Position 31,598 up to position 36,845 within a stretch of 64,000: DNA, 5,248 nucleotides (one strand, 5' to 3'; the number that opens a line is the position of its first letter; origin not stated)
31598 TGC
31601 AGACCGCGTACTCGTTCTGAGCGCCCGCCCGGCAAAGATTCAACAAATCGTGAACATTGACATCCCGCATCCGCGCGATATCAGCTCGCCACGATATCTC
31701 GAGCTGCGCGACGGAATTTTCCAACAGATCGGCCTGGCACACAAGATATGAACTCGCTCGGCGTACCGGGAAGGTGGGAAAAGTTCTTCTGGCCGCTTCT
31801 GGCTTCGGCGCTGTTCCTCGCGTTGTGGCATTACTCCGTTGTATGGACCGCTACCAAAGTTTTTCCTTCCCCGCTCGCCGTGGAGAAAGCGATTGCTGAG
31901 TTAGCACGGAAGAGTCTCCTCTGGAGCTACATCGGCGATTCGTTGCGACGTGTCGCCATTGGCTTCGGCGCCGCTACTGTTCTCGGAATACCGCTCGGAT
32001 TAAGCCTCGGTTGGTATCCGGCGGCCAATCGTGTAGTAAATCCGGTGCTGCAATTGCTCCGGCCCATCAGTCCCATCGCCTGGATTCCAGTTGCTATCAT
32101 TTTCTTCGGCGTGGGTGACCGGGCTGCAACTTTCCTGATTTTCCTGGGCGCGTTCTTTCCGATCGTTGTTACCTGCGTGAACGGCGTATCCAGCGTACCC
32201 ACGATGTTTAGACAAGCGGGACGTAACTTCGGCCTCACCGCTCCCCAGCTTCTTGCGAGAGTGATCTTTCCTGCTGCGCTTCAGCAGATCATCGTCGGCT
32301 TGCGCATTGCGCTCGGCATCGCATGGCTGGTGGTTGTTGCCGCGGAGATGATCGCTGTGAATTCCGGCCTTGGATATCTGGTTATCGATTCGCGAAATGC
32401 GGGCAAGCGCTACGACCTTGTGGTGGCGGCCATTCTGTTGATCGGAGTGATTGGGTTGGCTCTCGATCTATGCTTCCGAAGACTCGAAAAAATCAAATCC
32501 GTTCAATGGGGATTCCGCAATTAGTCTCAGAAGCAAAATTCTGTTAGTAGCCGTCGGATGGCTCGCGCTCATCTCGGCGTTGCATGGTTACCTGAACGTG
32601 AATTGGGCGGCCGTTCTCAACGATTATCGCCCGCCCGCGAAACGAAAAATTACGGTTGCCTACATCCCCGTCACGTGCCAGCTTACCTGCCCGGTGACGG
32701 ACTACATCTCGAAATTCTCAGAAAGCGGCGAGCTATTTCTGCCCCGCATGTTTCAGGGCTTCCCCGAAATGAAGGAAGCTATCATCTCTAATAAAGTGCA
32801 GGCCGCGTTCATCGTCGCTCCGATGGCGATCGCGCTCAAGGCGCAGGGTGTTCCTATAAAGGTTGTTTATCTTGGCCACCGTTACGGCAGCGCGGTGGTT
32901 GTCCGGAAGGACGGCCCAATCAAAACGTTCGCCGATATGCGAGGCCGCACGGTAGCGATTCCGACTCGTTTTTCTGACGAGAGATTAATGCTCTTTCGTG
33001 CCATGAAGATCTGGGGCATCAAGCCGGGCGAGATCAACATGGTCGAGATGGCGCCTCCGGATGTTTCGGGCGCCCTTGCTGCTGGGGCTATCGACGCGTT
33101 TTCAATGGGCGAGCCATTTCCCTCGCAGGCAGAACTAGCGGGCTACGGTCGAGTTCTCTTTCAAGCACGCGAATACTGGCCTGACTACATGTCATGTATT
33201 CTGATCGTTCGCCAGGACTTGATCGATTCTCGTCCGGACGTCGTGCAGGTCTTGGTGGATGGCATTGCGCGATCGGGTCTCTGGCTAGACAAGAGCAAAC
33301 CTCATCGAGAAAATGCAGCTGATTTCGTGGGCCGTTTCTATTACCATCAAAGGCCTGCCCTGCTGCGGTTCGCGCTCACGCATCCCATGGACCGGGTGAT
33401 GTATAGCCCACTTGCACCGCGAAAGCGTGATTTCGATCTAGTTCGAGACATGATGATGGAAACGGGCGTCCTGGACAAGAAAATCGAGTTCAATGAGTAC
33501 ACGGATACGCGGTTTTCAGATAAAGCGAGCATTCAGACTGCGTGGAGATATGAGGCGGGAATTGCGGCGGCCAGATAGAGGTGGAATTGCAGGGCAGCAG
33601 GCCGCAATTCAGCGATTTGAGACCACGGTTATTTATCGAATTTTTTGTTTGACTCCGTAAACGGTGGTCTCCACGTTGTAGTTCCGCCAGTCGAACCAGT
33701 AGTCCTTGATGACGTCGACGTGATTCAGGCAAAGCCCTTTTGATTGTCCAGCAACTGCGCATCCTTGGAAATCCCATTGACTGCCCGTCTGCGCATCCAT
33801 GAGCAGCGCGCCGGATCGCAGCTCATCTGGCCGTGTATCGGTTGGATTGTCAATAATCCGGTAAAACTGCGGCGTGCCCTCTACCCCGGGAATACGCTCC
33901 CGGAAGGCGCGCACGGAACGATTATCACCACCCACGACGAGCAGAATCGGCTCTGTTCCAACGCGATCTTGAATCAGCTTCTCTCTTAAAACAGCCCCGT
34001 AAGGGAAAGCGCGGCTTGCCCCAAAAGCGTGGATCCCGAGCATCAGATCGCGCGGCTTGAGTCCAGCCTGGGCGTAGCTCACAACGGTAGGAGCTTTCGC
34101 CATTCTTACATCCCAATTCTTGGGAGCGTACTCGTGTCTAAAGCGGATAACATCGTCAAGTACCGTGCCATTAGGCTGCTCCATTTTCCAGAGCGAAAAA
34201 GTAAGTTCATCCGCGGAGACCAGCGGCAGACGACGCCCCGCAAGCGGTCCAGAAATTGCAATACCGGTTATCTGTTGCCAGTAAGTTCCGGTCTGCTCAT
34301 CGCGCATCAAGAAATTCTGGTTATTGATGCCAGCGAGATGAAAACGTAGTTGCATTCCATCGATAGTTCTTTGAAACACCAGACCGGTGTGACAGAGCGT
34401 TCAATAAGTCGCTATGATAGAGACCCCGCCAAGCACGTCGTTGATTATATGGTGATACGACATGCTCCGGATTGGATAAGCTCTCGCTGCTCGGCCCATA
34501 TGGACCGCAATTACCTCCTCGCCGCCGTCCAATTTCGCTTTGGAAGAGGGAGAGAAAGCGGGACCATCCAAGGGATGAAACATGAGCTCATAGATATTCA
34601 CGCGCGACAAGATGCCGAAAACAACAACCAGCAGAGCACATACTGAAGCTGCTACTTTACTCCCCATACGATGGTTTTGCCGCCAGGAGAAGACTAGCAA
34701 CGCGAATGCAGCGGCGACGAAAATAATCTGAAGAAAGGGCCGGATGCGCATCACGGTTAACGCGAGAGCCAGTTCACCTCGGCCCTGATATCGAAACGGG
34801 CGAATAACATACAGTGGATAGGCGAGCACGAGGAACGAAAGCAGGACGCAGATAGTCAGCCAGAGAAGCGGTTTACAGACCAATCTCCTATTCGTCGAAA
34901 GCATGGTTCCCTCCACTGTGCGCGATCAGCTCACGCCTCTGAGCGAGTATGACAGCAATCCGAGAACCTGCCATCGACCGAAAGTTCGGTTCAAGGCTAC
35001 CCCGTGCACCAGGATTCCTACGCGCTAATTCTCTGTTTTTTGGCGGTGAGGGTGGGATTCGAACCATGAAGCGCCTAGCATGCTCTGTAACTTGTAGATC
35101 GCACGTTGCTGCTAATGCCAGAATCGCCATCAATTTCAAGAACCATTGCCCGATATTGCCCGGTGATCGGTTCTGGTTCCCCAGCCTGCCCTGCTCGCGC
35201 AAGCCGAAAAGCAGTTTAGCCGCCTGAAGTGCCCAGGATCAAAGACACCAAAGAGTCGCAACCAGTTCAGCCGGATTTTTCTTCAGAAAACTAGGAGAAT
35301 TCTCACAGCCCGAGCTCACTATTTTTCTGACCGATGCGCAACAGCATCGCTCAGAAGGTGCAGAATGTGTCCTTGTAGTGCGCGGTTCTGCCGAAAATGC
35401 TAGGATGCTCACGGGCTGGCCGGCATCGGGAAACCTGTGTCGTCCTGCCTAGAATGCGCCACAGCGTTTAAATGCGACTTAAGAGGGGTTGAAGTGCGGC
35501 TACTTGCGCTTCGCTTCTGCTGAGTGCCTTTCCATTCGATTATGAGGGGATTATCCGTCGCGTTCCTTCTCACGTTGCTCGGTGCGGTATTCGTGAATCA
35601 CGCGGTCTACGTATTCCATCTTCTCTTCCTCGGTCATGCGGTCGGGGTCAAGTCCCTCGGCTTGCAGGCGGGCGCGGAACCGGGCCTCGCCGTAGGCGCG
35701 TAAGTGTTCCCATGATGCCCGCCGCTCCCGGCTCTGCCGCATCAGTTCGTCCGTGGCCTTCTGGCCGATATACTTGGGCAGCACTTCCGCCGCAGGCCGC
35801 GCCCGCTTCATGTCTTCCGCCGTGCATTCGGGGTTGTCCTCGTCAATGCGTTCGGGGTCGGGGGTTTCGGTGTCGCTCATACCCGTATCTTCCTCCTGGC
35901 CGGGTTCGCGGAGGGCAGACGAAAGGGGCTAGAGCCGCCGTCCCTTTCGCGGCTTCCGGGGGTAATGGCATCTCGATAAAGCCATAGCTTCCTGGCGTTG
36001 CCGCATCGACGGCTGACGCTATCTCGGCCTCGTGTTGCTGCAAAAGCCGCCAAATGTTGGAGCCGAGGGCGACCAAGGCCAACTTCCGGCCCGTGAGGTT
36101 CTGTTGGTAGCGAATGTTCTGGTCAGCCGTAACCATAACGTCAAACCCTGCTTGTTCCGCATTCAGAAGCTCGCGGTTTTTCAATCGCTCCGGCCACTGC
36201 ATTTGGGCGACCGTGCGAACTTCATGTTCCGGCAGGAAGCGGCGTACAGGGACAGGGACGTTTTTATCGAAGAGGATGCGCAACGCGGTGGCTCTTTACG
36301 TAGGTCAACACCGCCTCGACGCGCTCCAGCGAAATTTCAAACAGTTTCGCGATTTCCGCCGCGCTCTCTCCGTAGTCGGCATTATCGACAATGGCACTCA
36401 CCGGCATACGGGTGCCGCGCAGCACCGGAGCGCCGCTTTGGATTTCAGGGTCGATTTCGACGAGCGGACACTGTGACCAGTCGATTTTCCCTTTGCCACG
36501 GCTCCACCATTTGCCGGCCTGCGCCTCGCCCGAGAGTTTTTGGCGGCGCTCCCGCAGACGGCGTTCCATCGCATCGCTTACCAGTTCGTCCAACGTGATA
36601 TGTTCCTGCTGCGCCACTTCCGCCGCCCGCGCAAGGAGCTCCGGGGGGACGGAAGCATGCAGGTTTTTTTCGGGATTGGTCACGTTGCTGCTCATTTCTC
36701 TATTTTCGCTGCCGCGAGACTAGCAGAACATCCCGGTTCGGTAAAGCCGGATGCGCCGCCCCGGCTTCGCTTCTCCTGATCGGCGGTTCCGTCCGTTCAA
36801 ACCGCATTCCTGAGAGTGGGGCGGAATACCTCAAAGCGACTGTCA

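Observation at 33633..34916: In-frame UGA replaces the first Cys of the DUF3179 TYCPLC motif and is followed by a SECIS-like hairpin: candidate UxxC selenoprotein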

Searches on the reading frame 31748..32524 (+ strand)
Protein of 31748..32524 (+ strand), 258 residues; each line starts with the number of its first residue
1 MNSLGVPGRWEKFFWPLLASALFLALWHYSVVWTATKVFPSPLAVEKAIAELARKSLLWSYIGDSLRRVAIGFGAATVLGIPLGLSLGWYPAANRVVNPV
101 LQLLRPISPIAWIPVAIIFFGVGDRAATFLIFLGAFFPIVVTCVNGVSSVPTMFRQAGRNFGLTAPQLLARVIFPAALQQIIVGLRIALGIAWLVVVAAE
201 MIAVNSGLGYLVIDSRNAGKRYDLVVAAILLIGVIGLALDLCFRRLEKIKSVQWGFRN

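Call 58: search_protein_families(library=pfam, max_evalue=0.001, proteins=[window:31748-32524:+])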
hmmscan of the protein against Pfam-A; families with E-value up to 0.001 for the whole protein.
window:31748-32524:+ (258 aa): 1 family
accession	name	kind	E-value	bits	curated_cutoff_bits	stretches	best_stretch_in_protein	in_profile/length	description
PF00528.27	BPD_transp_1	-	2.8e-22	79.8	26.4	1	80-248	1-180/184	Binding-protein-dependent transport system inner membrane component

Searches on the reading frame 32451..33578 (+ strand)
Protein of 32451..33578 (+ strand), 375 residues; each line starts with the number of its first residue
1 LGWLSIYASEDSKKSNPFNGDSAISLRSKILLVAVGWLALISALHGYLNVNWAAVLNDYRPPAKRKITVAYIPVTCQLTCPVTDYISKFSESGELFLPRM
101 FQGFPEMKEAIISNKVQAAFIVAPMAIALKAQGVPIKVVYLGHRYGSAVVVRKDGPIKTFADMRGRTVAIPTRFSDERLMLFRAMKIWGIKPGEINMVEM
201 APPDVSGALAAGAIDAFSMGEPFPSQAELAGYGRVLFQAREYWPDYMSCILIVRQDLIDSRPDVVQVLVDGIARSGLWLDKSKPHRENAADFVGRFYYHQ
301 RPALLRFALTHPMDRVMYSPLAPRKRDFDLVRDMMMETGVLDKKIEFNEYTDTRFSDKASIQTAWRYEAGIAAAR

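Call 58: search_protein_families(library=pfam, max_evalue=0.001, proteins=[window:32451-33578:+])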
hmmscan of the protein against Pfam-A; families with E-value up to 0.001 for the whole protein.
window:32451-33578:+ (375 aa): 3 families
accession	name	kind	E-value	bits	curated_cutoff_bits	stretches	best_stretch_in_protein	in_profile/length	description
PF13379.11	NMT1_2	-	2.2e-26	93.6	24.7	1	61-290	2-248/252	NMT1-like family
PF09084.16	NMT1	-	2.4e-18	67.3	20.5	1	109-275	36-205/216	NMT1/THI5 like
PF12974.12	Phosphonate-bd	-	1.3e-07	31.7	27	1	82-172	19-112/242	ABC transporter, phosphonate, periplasmic substrate-binding protein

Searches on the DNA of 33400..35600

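Call 7: search_rna_families(source=window, start=33400, end=35600, threshold=evalue, max_evalue=10, show_alignments=3)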
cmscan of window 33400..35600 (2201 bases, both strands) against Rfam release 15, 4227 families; matches with E-value up to 10: 1.
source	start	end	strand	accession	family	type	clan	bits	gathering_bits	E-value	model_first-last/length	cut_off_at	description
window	35197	35212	+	RF02914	DUF805b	Cis-reg;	CL00115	13.8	35.6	1.9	4-19/35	no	DUF805b RNA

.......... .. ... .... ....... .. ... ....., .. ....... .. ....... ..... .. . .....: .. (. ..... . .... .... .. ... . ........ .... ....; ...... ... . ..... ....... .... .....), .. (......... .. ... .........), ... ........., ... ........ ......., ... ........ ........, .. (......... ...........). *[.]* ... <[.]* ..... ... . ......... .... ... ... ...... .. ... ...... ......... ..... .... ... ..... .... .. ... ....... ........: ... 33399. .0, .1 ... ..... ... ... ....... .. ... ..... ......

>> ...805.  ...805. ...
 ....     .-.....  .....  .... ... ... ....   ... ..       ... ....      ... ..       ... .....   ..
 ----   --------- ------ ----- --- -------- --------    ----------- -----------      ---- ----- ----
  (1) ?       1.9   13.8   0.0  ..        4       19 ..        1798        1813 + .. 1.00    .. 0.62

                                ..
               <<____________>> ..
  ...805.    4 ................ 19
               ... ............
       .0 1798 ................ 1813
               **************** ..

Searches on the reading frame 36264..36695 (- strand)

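Call 58: search_protein_families(library=pfam, max_evalue=0.001, proteins=[window:36264-36695:-])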
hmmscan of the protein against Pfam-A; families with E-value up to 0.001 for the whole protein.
window:36264-36695:- (143 aa): 1 family
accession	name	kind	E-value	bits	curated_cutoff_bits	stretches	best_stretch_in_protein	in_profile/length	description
PF04255.20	DUF433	-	7.7e-15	54.9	23.6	1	79-132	1-55/56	Protein of unknown function (DUF433)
